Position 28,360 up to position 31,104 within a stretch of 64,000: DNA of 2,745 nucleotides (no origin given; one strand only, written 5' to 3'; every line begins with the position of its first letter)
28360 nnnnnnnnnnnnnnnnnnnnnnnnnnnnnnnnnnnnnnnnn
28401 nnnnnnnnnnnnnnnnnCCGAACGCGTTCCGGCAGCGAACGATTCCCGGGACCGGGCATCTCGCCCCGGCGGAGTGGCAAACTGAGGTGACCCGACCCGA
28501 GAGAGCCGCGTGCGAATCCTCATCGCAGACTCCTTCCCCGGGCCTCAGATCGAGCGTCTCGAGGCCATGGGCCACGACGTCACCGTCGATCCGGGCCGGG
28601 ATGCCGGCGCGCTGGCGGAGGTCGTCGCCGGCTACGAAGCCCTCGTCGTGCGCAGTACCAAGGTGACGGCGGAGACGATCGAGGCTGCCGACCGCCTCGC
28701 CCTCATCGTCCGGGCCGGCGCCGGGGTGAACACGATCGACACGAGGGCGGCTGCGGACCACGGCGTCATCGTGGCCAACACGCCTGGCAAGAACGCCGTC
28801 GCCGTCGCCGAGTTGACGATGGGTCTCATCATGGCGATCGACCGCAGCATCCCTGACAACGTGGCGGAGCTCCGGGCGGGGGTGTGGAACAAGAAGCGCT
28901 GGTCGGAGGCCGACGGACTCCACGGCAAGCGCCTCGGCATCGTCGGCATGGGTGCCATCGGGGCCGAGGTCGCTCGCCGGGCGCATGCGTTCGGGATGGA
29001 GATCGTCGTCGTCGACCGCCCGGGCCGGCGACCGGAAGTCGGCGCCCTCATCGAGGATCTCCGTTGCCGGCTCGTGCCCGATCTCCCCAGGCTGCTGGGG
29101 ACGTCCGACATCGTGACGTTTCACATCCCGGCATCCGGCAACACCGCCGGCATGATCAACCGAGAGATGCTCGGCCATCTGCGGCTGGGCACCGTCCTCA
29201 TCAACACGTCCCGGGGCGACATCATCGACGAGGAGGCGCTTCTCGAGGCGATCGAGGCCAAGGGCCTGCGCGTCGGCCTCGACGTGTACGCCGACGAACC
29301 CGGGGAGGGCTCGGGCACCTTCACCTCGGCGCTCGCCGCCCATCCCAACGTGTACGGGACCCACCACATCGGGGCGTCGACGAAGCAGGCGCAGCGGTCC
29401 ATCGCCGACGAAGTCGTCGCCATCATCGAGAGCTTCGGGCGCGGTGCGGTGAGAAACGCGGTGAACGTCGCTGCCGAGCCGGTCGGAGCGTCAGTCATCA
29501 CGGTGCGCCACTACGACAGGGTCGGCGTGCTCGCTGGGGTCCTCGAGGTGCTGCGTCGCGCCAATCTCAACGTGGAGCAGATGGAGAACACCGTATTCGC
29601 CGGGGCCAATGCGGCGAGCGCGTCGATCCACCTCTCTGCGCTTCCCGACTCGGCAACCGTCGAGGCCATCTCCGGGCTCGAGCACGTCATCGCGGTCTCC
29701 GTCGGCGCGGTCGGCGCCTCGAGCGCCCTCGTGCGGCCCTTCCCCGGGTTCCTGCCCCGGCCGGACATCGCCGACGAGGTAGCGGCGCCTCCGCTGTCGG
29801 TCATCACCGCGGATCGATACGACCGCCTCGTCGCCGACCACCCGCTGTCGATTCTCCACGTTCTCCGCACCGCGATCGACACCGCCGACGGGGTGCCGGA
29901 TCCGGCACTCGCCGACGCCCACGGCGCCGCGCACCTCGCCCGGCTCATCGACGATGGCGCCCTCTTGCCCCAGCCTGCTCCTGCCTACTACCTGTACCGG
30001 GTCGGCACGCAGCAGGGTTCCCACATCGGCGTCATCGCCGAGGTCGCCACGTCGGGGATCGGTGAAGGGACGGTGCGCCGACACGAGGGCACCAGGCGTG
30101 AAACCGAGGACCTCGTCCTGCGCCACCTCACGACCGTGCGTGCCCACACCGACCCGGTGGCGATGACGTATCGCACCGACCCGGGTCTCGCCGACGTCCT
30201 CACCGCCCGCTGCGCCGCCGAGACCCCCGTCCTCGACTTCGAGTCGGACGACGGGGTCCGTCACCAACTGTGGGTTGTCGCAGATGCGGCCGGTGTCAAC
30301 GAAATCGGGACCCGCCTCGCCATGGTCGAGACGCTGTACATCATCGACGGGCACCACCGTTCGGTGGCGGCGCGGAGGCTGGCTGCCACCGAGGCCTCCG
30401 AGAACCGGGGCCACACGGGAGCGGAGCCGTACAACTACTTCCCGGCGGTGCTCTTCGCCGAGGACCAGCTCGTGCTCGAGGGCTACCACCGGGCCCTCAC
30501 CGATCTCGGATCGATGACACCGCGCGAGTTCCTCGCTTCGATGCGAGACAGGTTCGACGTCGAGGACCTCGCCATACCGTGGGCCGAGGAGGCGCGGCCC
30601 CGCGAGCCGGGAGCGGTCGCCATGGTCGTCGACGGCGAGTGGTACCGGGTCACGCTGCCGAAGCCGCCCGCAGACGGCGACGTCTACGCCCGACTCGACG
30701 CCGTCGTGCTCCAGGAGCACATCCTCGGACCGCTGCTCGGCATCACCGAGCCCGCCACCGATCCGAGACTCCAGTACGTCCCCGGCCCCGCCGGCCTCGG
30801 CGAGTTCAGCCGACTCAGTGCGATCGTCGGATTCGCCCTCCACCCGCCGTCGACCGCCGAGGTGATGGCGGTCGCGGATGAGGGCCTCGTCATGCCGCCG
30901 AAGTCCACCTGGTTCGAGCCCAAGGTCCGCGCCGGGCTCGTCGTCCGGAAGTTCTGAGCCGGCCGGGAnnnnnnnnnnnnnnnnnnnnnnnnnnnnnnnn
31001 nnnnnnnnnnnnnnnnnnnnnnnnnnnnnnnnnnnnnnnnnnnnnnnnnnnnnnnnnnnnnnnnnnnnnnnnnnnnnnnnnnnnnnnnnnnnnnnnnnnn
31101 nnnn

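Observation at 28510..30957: Seamless in-frame fusion of SerA (with ACT domain) to a DUF1015 domain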

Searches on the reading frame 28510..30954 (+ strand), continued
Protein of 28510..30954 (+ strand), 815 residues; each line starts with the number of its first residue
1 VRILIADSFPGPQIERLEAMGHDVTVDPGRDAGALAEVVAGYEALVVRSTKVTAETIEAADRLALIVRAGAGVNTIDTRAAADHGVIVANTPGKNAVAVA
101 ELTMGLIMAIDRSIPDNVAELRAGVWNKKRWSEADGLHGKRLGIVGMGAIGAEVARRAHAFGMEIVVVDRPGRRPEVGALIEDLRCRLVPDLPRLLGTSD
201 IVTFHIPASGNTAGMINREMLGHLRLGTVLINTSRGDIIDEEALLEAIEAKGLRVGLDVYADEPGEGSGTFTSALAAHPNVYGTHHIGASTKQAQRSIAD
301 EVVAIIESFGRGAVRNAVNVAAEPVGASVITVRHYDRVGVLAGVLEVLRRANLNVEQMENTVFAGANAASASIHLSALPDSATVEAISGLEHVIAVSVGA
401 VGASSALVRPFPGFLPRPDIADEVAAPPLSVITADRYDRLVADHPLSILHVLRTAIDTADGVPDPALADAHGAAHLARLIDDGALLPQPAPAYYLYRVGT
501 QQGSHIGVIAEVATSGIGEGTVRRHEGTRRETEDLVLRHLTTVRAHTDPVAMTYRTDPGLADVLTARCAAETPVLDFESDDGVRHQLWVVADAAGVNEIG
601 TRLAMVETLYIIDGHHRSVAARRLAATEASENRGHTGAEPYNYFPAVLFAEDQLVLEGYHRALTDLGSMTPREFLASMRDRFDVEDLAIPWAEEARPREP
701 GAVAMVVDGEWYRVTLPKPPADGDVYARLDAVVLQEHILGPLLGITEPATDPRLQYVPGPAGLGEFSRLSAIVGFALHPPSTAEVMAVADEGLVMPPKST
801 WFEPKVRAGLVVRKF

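Call 71: search_protein_representatives(protein=window:28510-30954:+)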
Query: 815 residues. Proteins with E-value up to 0.001 (for the whole library): 57206; up to 1e-10: 28943; up to 1e-30: 3242. The best 150 are listed.
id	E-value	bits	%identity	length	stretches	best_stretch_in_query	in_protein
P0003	0.0e+00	1079.2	62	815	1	1-813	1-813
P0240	1.6e-126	440.3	57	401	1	1-398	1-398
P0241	4.1e-120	419.0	51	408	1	1-401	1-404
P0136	2.5e-119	416.4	49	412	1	405-814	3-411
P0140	2.6e-112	393.2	58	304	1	513-815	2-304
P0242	3.2e-109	383.0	50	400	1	2-397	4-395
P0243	5.7e-109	382.2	42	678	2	1-320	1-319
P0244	1.7e-108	380.6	49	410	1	1-398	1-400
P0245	2.6e-108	380.0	58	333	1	1-318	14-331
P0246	1.7e-103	364.1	47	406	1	1-404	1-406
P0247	3.1e-102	359.9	46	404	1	1-397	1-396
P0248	1.2e-101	358.0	47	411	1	406-814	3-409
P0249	5.1e-98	346.0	47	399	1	1-389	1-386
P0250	3.3e-96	340.0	47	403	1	1-399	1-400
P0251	8.3e-94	332.1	53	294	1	109-398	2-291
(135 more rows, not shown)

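Call 72: list_cluster_members(proteins=[P0001, P0003, P0005, P0021, P0014])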
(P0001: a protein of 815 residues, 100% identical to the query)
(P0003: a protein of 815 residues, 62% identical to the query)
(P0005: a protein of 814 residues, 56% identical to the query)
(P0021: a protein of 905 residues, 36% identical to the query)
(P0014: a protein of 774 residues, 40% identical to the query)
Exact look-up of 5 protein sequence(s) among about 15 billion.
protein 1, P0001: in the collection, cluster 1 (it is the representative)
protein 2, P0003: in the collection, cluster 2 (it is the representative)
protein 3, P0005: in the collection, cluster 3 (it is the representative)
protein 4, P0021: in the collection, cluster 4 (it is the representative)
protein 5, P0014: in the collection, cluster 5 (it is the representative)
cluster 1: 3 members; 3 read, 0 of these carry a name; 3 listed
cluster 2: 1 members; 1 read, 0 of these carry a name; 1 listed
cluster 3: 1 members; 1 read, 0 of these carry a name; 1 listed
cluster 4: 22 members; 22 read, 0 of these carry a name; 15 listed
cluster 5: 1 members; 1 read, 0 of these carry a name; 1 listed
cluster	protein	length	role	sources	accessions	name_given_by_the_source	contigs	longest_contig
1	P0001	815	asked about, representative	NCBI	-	-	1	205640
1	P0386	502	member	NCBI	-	-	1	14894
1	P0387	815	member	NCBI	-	-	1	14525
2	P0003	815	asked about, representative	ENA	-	-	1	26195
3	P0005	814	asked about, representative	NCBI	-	-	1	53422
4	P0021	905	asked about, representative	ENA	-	-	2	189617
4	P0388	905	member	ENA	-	-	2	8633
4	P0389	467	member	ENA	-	-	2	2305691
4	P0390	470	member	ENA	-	-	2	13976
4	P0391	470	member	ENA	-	-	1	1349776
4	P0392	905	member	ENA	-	-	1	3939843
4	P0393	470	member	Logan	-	-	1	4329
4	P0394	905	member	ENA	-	-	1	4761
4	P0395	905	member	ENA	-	-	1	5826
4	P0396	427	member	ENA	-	-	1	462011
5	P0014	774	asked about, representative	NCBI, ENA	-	-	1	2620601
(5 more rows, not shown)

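Call 75: search_protein_families(library=pfam, proteins=[L008:7149-8285:+, L022:1229-2314:+, L026:6984-8087:+, L057:6939-8087:+, L007:6301-7482:+], max_evalue=0.00001)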
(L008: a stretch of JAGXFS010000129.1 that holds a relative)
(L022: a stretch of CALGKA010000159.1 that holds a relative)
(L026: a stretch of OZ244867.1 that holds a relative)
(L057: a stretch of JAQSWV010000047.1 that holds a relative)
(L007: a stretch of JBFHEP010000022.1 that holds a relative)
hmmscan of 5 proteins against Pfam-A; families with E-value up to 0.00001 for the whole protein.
L008:7149-8285:+ (379 aa): 1 family
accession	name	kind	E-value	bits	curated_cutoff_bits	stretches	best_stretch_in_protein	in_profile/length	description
PF00266.25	Aminotran_5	-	5.3e-32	111.7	21.5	1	24-367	2-371/371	Aminotransferase class-V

L022:1229-2314:+ (362 aa): 1 family
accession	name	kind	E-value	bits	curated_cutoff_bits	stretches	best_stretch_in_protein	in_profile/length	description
PF00266.25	Aminotran_5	-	3.6e-34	118.8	21.5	1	7-348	3-370/371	Aminotransferase class-V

L026:6984-8087:+ (368 aa): 1 family
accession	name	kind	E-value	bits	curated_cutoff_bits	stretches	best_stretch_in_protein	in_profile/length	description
PF00266.25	Aminotran_5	-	8.5e-38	130.7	21.5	1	12-356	1-371/371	Aminotransferase class-V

L057:6939-8087:+ (383 aa): 1 family
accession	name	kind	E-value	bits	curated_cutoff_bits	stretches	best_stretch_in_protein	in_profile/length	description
PF00266.25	Aminotran_5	-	1.3e-35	123.6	21.5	1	29-371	3-371/371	Aminotransferase class-V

L007:6301-7482:+ (394 aa): 1 family
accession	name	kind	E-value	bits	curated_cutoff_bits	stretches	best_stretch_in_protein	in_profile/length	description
PF00266.25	Aminotran_5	-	1.1e-28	100.7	21.5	1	39-382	2-371/371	Aminotransferase class-V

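Call 77: search_protein_families(library=ncbifam, proteins=[L008:7149-8285:+, L057:6939-8087:+, L026:6984-8087:+], max_evalue=1e-10)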
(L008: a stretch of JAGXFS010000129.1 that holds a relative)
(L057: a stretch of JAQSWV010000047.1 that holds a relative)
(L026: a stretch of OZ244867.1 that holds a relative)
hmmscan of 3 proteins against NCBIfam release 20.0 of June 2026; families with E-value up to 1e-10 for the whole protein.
L008:7149-8285:+ (379 aa): 3 families
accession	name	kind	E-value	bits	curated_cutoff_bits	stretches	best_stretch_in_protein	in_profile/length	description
NF003764.0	PRK05355.1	equivalog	2.3e-134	447.8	253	1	21-378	2-356/357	3-phosphoserine/phosphohydroxythreonine transaminase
TIGR01364.1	serC_1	equivalog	2e-132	441.4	443.6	1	24-377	2-357/358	phosphoserine transaminase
NF009112.0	PRK12462.1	equivalog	3e-107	358.6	563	1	22-377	5-363/365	phosphoserine transaminase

L057:6939-8087:+ (383 aa): 5 families
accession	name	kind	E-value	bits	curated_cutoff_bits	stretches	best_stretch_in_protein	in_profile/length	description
NF003764.0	PRK05355.1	equivalog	4e-136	453.6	253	1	25-380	2-354/357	3-phosphoserine/phosphohydroxythreonine transaminase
TIGR01364.1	serC_1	equivalog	6.9e-127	423.2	443.6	1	28-379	2-355/358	phosphoserine transaminase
NF009112.0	PRK12462.1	equivalog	2e-108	362.4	563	1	28-379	7-361/365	phosphoserine transaminase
NF002841.0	PRK03080.1-2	equivalog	8.5e-12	44.7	477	0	58-332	35-320/389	phosphoserine transaminase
TIGR01366.1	serC_3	equivalog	1.9e-11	43.8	401.65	1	30-373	7-352/361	phosphoserine transaminase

L026:6984-8087:+ (368 aa): 3 families
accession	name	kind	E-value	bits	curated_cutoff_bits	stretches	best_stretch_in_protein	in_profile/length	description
NF003764.0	PRK05355.1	equivalog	2.9e-134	447.5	253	1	10-367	2-356/357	3-phosphoserine/phosphohydroxythreonine transaminase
TIGR01364.1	serC_1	equivalog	6.8e-130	433.1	443.6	1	12-367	1-358/358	phosphoserine transaminase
NF009112.0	PRK12462.1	equivalog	2.7e-104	348.9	563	1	13-367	7-364/365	phosphoserine transaminase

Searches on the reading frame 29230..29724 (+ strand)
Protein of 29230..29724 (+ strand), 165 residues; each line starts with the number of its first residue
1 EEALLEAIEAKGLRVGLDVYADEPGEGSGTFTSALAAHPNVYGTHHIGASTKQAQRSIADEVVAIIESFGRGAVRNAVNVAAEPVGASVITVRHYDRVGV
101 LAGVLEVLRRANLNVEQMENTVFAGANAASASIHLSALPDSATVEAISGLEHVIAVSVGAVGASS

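Call 63: search_solved_structures(query=window:29230-29724:+, max_evalue=0.01, show_alignments=5)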
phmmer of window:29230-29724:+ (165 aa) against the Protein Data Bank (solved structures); distinct sequences matched with E-value up to 0.01: 22.
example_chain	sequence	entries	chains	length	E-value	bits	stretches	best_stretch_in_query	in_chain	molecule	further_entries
1sc6_A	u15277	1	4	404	1.5e-09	41.4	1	3-116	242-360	D-3-phosphoglycerate dehydrogenase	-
2p9g_A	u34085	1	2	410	1.8e-09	41.2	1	3-116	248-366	D-3-phosphoglycerate dehydrogenase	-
2p9c_A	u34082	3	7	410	2e-09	41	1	3-116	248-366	D-3-phosphoglycerate dehydrogenase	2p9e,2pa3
1psd_A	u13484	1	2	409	7e-09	39.2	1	3-116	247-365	D-3-PHOSPHOGLYCERATE DEHYDROGENASE (PHOSPHOGLYCERATE DEHYDROGENASE)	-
1yba_A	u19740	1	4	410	7e-09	39.2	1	3-116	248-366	D-3-phosphoglycerate dehydrogenase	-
3k5p_A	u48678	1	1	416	1.7e-06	31.5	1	14-116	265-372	D-3-phosphoglycerate dehydrogenase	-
8pin_A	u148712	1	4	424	1.7e-06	31.5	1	4-78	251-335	D-3-phosphoglycerate dehydrogenase 2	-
8pio_F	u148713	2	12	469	2.3e-06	31.1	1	4-78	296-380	phosphoglycerate dehydrogenase | D-3-phosphoglycerate dehydrogenase 2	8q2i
8pir_F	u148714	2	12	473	2.3e-06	31.1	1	4-78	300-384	phosphoglycerate dehydrogenase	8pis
27ws_A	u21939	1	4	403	0.00011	25.6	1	4-115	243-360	D-3-phosphoglycerate dehydrogenase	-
7cvp_A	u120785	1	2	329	0.0015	21.9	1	2-64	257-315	D-3-phosphoglycerate dehydrogenase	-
6plf_A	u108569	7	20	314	0.0016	21.8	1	2-64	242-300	D-3-phosphoglycerate dehydrogenase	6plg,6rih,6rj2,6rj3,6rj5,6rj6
6cwa_A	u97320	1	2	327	0.0018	21.7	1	2-64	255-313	D-3-phosphoglycerate dehydrogenase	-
2g76_A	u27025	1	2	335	0.0019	21.6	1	2-64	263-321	D-3-phosphoglycerate dehydrogenase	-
7ewh_A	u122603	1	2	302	0.0024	21.3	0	2-63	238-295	D-3-phosphoglycerate dehydrogenase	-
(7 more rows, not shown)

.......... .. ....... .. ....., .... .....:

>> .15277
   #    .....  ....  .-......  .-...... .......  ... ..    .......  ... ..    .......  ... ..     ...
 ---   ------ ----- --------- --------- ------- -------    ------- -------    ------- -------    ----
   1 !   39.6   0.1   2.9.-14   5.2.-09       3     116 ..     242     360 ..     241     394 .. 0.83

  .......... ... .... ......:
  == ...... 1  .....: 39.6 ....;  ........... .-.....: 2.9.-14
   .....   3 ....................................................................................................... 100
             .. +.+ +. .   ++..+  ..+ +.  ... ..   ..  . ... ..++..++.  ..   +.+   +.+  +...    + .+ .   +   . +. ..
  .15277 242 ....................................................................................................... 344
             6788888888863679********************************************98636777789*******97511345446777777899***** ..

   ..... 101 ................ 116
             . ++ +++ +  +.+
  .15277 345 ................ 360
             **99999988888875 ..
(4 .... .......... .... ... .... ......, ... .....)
